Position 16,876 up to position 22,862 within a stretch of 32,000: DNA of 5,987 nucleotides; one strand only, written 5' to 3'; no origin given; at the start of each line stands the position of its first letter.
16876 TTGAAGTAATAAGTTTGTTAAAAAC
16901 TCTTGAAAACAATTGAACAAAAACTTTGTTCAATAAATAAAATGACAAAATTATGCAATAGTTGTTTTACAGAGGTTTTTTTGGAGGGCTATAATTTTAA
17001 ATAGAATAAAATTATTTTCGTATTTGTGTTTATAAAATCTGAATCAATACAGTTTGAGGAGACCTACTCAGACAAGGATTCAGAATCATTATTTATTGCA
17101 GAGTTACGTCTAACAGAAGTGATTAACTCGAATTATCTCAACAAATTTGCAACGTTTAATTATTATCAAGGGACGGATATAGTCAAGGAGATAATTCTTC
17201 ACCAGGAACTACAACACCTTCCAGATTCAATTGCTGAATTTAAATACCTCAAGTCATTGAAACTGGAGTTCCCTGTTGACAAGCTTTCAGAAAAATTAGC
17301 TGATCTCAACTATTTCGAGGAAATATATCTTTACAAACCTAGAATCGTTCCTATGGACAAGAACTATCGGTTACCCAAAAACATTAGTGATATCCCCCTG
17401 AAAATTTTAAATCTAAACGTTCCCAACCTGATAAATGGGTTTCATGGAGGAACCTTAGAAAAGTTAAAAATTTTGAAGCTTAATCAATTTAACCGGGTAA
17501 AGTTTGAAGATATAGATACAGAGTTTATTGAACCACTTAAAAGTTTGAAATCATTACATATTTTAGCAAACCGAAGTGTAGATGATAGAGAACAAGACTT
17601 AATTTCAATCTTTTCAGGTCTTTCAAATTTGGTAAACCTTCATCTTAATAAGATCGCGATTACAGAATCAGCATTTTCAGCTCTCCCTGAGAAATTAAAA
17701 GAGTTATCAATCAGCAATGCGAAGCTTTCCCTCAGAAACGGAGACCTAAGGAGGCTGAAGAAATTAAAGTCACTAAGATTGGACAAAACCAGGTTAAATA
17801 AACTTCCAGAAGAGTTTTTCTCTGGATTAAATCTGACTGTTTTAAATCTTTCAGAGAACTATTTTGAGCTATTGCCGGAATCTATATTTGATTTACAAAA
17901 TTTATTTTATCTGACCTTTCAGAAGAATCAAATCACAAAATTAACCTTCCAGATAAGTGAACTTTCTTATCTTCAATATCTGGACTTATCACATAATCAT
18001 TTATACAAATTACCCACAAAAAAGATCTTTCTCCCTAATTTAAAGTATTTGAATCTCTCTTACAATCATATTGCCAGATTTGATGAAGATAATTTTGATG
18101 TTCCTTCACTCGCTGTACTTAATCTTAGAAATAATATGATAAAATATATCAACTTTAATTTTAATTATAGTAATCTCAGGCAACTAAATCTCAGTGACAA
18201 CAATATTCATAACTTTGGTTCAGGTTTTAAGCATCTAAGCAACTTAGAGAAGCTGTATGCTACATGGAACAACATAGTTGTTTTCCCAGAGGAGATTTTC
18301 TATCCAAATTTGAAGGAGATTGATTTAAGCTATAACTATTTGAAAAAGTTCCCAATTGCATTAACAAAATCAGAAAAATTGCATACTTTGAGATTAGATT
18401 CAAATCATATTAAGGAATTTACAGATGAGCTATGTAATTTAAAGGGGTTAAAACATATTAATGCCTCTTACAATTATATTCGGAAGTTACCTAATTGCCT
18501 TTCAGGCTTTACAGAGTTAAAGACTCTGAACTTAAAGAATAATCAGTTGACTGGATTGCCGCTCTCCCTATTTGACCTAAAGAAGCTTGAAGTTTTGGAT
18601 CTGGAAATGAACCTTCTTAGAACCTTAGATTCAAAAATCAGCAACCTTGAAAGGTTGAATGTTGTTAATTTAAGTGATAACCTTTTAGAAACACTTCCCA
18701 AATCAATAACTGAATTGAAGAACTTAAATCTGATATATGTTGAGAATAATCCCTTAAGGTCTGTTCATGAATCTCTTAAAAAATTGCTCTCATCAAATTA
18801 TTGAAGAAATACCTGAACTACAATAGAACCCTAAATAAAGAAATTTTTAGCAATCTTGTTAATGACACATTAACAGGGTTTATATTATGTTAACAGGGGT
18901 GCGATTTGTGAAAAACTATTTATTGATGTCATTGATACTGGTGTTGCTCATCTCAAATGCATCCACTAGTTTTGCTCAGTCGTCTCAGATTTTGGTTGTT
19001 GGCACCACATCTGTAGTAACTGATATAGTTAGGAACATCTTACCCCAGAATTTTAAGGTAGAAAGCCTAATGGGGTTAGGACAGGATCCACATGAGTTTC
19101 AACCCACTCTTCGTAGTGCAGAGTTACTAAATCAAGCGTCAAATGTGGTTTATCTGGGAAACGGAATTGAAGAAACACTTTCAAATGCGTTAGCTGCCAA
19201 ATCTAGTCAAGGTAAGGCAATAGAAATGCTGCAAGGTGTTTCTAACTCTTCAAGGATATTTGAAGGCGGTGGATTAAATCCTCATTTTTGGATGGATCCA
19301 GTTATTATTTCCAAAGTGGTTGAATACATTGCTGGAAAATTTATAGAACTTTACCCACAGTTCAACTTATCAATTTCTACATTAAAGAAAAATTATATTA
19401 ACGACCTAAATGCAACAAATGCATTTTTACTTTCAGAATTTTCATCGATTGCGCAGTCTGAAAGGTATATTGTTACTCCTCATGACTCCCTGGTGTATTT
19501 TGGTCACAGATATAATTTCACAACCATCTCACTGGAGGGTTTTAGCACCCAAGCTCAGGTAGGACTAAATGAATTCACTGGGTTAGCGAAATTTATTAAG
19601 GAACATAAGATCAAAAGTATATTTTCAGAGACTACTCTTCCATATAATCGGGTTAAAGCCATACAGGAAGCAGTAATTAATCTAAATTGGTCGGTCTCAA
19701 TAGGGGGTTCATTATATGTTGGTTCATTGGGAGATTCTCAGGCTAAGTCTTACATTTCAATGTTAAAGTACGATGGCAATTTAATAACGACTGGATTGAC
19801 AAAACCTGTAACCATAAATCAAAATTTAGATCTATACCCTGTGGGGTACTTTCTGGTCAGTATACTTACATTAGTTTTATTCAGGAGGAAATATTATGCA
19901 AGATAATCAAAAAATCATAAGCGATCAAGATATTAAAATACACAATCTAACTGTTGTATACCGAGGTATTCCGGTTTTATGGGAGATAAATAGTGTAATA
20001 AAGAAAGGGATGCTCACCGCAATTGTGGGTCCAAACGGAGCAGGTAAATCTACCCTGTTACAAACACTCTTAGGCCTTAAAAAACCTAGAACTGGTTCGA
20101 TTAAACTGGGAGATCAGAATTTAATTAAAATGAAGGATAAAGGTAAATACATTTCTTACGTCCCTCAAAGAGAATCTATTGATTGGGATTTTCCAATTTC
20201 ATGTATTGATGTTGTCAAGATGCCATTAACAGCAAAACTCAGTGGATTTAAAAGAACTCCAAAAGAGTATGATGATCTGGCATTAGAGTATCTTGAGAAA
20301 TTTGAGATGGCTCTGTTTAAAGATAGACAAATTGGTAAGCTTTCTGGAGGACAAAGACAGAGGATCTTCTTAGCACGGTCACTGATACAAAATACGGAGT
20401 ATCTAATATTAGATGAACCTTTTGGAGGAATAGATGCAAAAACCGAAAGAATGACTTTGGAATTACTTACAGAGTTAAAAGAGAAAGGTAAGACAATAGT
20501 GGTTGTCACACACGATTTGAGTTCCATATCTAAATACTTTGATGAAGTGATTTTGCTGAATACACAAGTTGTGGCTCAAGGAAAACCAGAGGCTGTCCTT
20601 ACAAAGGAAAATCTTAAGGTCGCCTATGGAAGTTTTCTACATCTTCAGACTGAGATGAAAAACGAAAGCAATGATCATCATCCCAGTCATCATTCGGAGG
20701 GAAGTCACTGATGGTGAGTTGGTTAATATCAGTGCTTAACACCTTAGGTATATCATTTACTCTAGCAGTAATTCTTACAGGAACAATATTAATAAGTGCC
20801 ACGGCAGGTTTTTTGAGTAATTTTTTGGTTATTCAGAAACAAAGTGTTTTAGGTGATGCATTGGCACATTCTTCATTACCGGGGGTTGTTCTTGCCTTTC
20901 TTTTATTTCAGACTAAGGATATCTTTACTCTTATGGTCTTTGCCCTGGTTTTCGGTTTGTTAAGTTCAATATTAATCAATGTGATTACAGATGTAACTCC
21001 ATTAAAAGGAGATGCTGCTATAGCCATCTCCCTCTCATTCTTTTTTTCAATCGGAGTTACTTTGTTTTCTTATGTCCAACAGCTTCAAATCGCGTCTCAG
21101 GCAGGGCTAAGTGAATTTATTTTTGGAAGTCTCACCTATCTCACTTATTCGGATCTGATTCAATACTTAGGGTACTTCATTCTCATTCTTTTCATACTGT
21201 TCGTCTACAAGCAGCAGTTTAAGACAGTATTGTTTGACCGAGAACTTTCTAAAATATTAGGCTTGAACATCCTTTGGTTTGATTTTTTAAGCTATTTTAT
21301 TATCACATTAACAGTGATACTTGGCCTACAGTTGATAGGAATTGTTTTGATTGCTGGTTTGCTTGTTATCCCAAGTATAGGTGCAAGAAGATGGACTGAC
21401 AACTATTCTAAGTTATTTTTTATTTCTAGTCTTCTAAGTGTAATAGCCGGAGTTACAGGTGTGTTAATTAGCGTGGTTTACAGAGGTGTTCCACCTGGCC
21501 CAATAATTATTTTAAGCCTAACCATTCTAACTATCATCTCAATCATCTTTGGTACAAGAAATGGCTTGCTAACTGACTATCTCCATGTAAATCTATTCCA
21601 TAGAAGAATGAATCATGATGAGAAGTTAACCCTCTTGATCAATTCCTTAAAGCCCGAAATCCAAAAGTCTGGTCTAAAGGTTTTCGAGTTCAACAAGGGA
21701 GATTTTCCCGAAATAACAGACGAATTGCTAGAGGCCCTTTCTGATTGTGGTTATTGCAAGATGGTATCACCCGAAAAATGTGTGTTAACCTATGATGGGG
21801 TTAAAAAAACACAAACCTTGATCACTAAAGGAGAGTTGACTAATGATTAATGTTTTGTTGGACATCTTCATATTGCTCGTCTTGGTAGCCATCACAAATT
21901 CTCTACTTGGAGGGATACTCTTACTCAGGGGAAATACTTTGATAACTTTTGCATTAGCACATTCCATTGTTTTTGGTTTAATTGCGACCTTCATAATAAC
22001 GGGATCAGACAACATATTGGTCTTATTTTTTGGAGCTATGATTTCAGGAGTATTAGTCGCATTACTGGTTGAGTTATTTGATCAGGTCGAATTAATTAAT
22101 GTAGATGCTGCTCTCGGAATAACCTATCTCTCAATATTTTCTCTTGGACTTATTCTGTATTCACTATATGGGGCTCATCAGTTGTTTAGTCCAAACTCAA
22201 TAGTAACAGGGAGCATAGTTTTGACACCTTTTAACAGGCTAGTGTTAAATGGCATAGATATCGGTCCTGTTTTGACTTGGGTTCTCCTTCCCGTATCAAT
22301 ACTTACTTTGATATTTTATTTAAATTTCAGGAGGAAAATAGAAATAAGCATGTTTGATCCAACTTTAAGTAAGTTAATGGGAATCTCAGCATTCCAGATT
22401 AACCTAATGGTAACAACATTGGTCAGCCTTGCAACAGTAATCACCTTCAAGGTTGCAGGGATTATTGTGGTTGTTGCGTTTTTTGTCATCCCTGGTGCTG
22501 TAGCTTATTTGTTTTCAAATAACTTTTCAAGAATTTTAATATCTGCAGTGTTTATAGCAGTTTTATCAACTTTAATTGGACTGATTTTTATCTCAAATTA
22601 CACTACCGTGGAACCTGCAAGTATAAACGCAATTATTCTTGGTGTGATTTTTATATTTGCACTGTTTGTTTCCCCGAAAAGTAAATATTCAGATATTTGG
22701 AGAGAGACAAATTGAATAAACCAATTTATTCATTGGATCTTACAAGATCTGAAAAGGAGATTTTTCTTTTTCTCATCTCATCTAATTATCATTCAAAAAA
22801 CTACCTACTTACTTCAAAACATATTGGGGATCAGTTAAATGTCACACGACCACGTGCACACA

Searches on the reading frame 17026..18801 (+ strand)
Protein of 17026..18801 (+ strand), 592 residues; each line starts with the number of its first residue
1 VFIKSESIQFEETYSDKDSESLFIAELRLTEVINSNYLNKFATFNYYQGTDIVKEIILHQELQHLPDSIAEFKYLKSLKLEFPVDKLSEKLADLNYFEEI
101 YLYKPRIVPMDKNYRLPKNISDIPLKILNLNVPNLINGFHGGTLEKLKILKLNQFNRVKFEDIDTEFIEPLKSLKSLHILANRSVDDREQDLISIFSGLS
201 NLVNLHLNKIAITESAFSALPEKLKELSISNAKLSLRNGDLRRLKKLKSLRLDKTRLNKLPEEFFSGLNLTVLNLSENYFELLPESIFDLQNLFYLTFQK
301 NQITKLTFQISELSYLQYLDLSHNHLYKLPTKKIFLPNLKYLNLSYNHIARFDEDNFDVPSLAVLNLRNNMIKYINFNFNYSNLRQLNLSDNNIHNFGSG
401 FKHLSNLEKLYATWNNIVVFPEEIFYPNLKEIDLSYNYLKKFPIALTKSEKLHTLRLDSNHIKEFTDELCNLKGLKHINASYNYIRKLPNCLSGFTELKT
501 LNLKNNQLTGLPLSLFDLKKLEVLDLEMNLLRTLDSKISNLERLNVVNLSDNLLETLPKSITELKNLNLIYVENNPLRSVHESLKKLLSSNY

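Call 23: search_protein_families(library=pfam, proteins=[window:17026-18801:+], max_evalue=0.001)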
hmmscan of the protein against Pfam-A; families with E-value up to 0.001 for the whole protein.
window:17026-18801:+ (592 aa): 5 families
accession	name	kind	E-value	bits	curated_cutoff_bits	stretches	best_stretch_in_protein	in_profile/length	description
PF13855.12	LRR_8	-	4.5e-41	138.9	27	7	315-372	2-61/61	Leucine rich repeat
PF12799.13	LRR_4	-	7.5e-30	102.7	27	5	496-535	1-40/44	Leucine Rich repeats (2 copies)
PF23598.1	LRR_14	-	1.5e-25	90.2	40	4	236-301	38-103/353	Leucine-rich repeat region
PF00560.39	LRR_1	-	2.8e-16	56.6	20.6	0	269-289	1-22/23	Leucine Rich Repeat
PF13306.12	LRR_5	-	2.4e-07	31.1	27.7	1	212-317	3-107/127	BspA type Leucine rich repeat region (6 copies)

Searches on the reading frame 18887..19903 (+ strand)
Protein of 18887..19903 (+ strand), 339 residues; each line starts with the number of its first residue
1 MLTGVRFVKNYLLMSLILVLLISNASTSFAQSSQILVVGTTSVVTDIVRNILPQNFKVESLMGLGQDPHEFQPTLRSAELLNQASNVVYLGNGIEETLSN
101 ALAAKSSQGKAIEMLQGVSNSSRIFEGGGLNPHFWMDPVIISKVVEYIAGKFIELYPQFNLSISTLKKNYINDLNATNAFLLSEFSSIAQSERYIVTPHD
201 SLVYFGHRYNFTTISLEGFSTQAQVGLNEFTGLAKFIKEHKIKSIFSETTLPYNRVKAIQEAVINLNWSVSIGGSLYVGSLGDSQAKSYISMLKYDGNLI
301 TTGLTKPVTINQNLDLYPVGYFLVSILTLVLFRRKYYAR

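Call 23: search_protein_families(library=pfam, proteins=[window:18887-19903:+], max_evalue=0.001)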
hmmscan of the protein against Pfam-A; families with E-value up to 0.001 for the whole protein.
window:18887-19903:+ (339 aa): 1 family
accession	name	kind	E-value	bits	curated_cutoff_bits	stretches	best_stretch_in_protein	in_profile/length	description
PF01297.22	ZnuA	-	2.2e-48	165.5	29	1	37-300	1-260/263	Zinc-uptake complex component A periplasmic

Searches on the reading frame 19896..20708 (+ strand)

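Call 99: search_protein_families(library=pfam, proteins=[window:19896-20708:+], max_evalue=0.001)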
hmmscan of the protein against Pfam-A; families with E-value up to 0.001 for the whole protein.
window:19896-20708:+ (271 aa): 7 families
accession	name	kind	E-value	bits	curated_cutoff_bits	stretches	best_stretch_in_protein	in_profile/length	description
PF00005.33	ABC_tran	-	1.4e-28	100.7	25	1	31-176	4-136/137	ABC transporter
PF13304.12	AAA_21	-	2e-09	38.4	27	1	40-62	1-23/304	AAA domain, putative AbiEii toxin, Type IV TA system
PF02463.25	SMC_N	-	3.4e-05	23.8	40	0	39-207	25-198/220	RecF/RecN/SMC N terminal domain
PF13476.12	AAA_23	-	0.00013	23.1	27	1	40-58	21-39/201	AAA domain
PF03193.22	RsgA_GTPase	-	0.00014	22.1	30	1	30-70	99-138/174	RsgA GTPase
PF13555.12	AAA_29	-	0.00027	21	27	1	37-57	22-44/61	P-loop containing region of AAA domain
PF13175.12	AAA_15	-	0.00033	20.8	32.1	1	38-119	24-92/374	AAA ATPase domain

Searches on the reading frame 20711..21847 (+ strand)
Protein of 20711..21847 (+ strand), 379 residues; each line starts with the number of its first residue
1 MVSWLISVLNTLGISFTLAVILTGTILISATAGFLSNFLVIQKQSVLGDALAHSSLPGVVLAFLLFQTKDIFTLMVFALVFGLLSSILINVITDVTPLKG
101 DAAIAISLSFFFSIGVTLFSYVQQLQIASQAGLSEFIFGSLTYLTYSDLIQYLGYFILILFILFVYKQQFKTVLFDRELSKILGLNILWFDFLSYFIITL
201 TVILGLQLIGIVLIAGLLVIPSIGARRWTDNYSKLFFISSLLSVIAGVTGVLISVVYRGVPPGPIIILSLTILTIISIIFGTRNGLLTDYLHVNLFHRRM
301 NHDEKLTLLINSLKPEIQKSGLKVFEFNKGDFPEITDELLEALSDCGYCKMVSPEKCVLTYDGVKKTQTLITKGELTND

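Call 99: search_protein_families(library=pfam, proteins=[window:20711-21847:+], max_evalue=0.001)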
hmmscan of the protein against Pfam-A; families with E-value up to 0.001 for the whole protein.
window:20711-21847:+ (379 aa): 2 families
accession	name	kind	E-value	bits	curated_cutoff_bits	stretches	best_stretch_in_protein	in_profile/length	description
PF00950.22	ABC-3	-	5e-54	184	20.1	1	22-280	9-257/258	ABC 3 transport family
PF01032.23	FecCD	-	1e-07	31.8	26.5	1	58-255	86-283/311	FecCD transport family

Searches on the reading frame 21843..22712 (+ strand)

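Call 99: search_protein_families(library=pfam, proteins=[window:21843-22712:+], max_evalue=0.001)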
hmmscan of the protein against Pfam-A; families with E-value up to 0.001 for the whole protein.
window:21843-22712:+ (290 aa): 2 families
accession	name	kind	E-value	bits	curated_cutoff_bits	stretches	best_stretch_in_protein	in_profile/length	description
PF00950.22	ABC-3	-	6.4e-26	91.8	20.1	1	2-276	2-257/258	ABC 3 transport family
PF01032.23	FecCD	-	1.9e-05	24.3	26.5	1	41-275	90-309/311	FecCD transport family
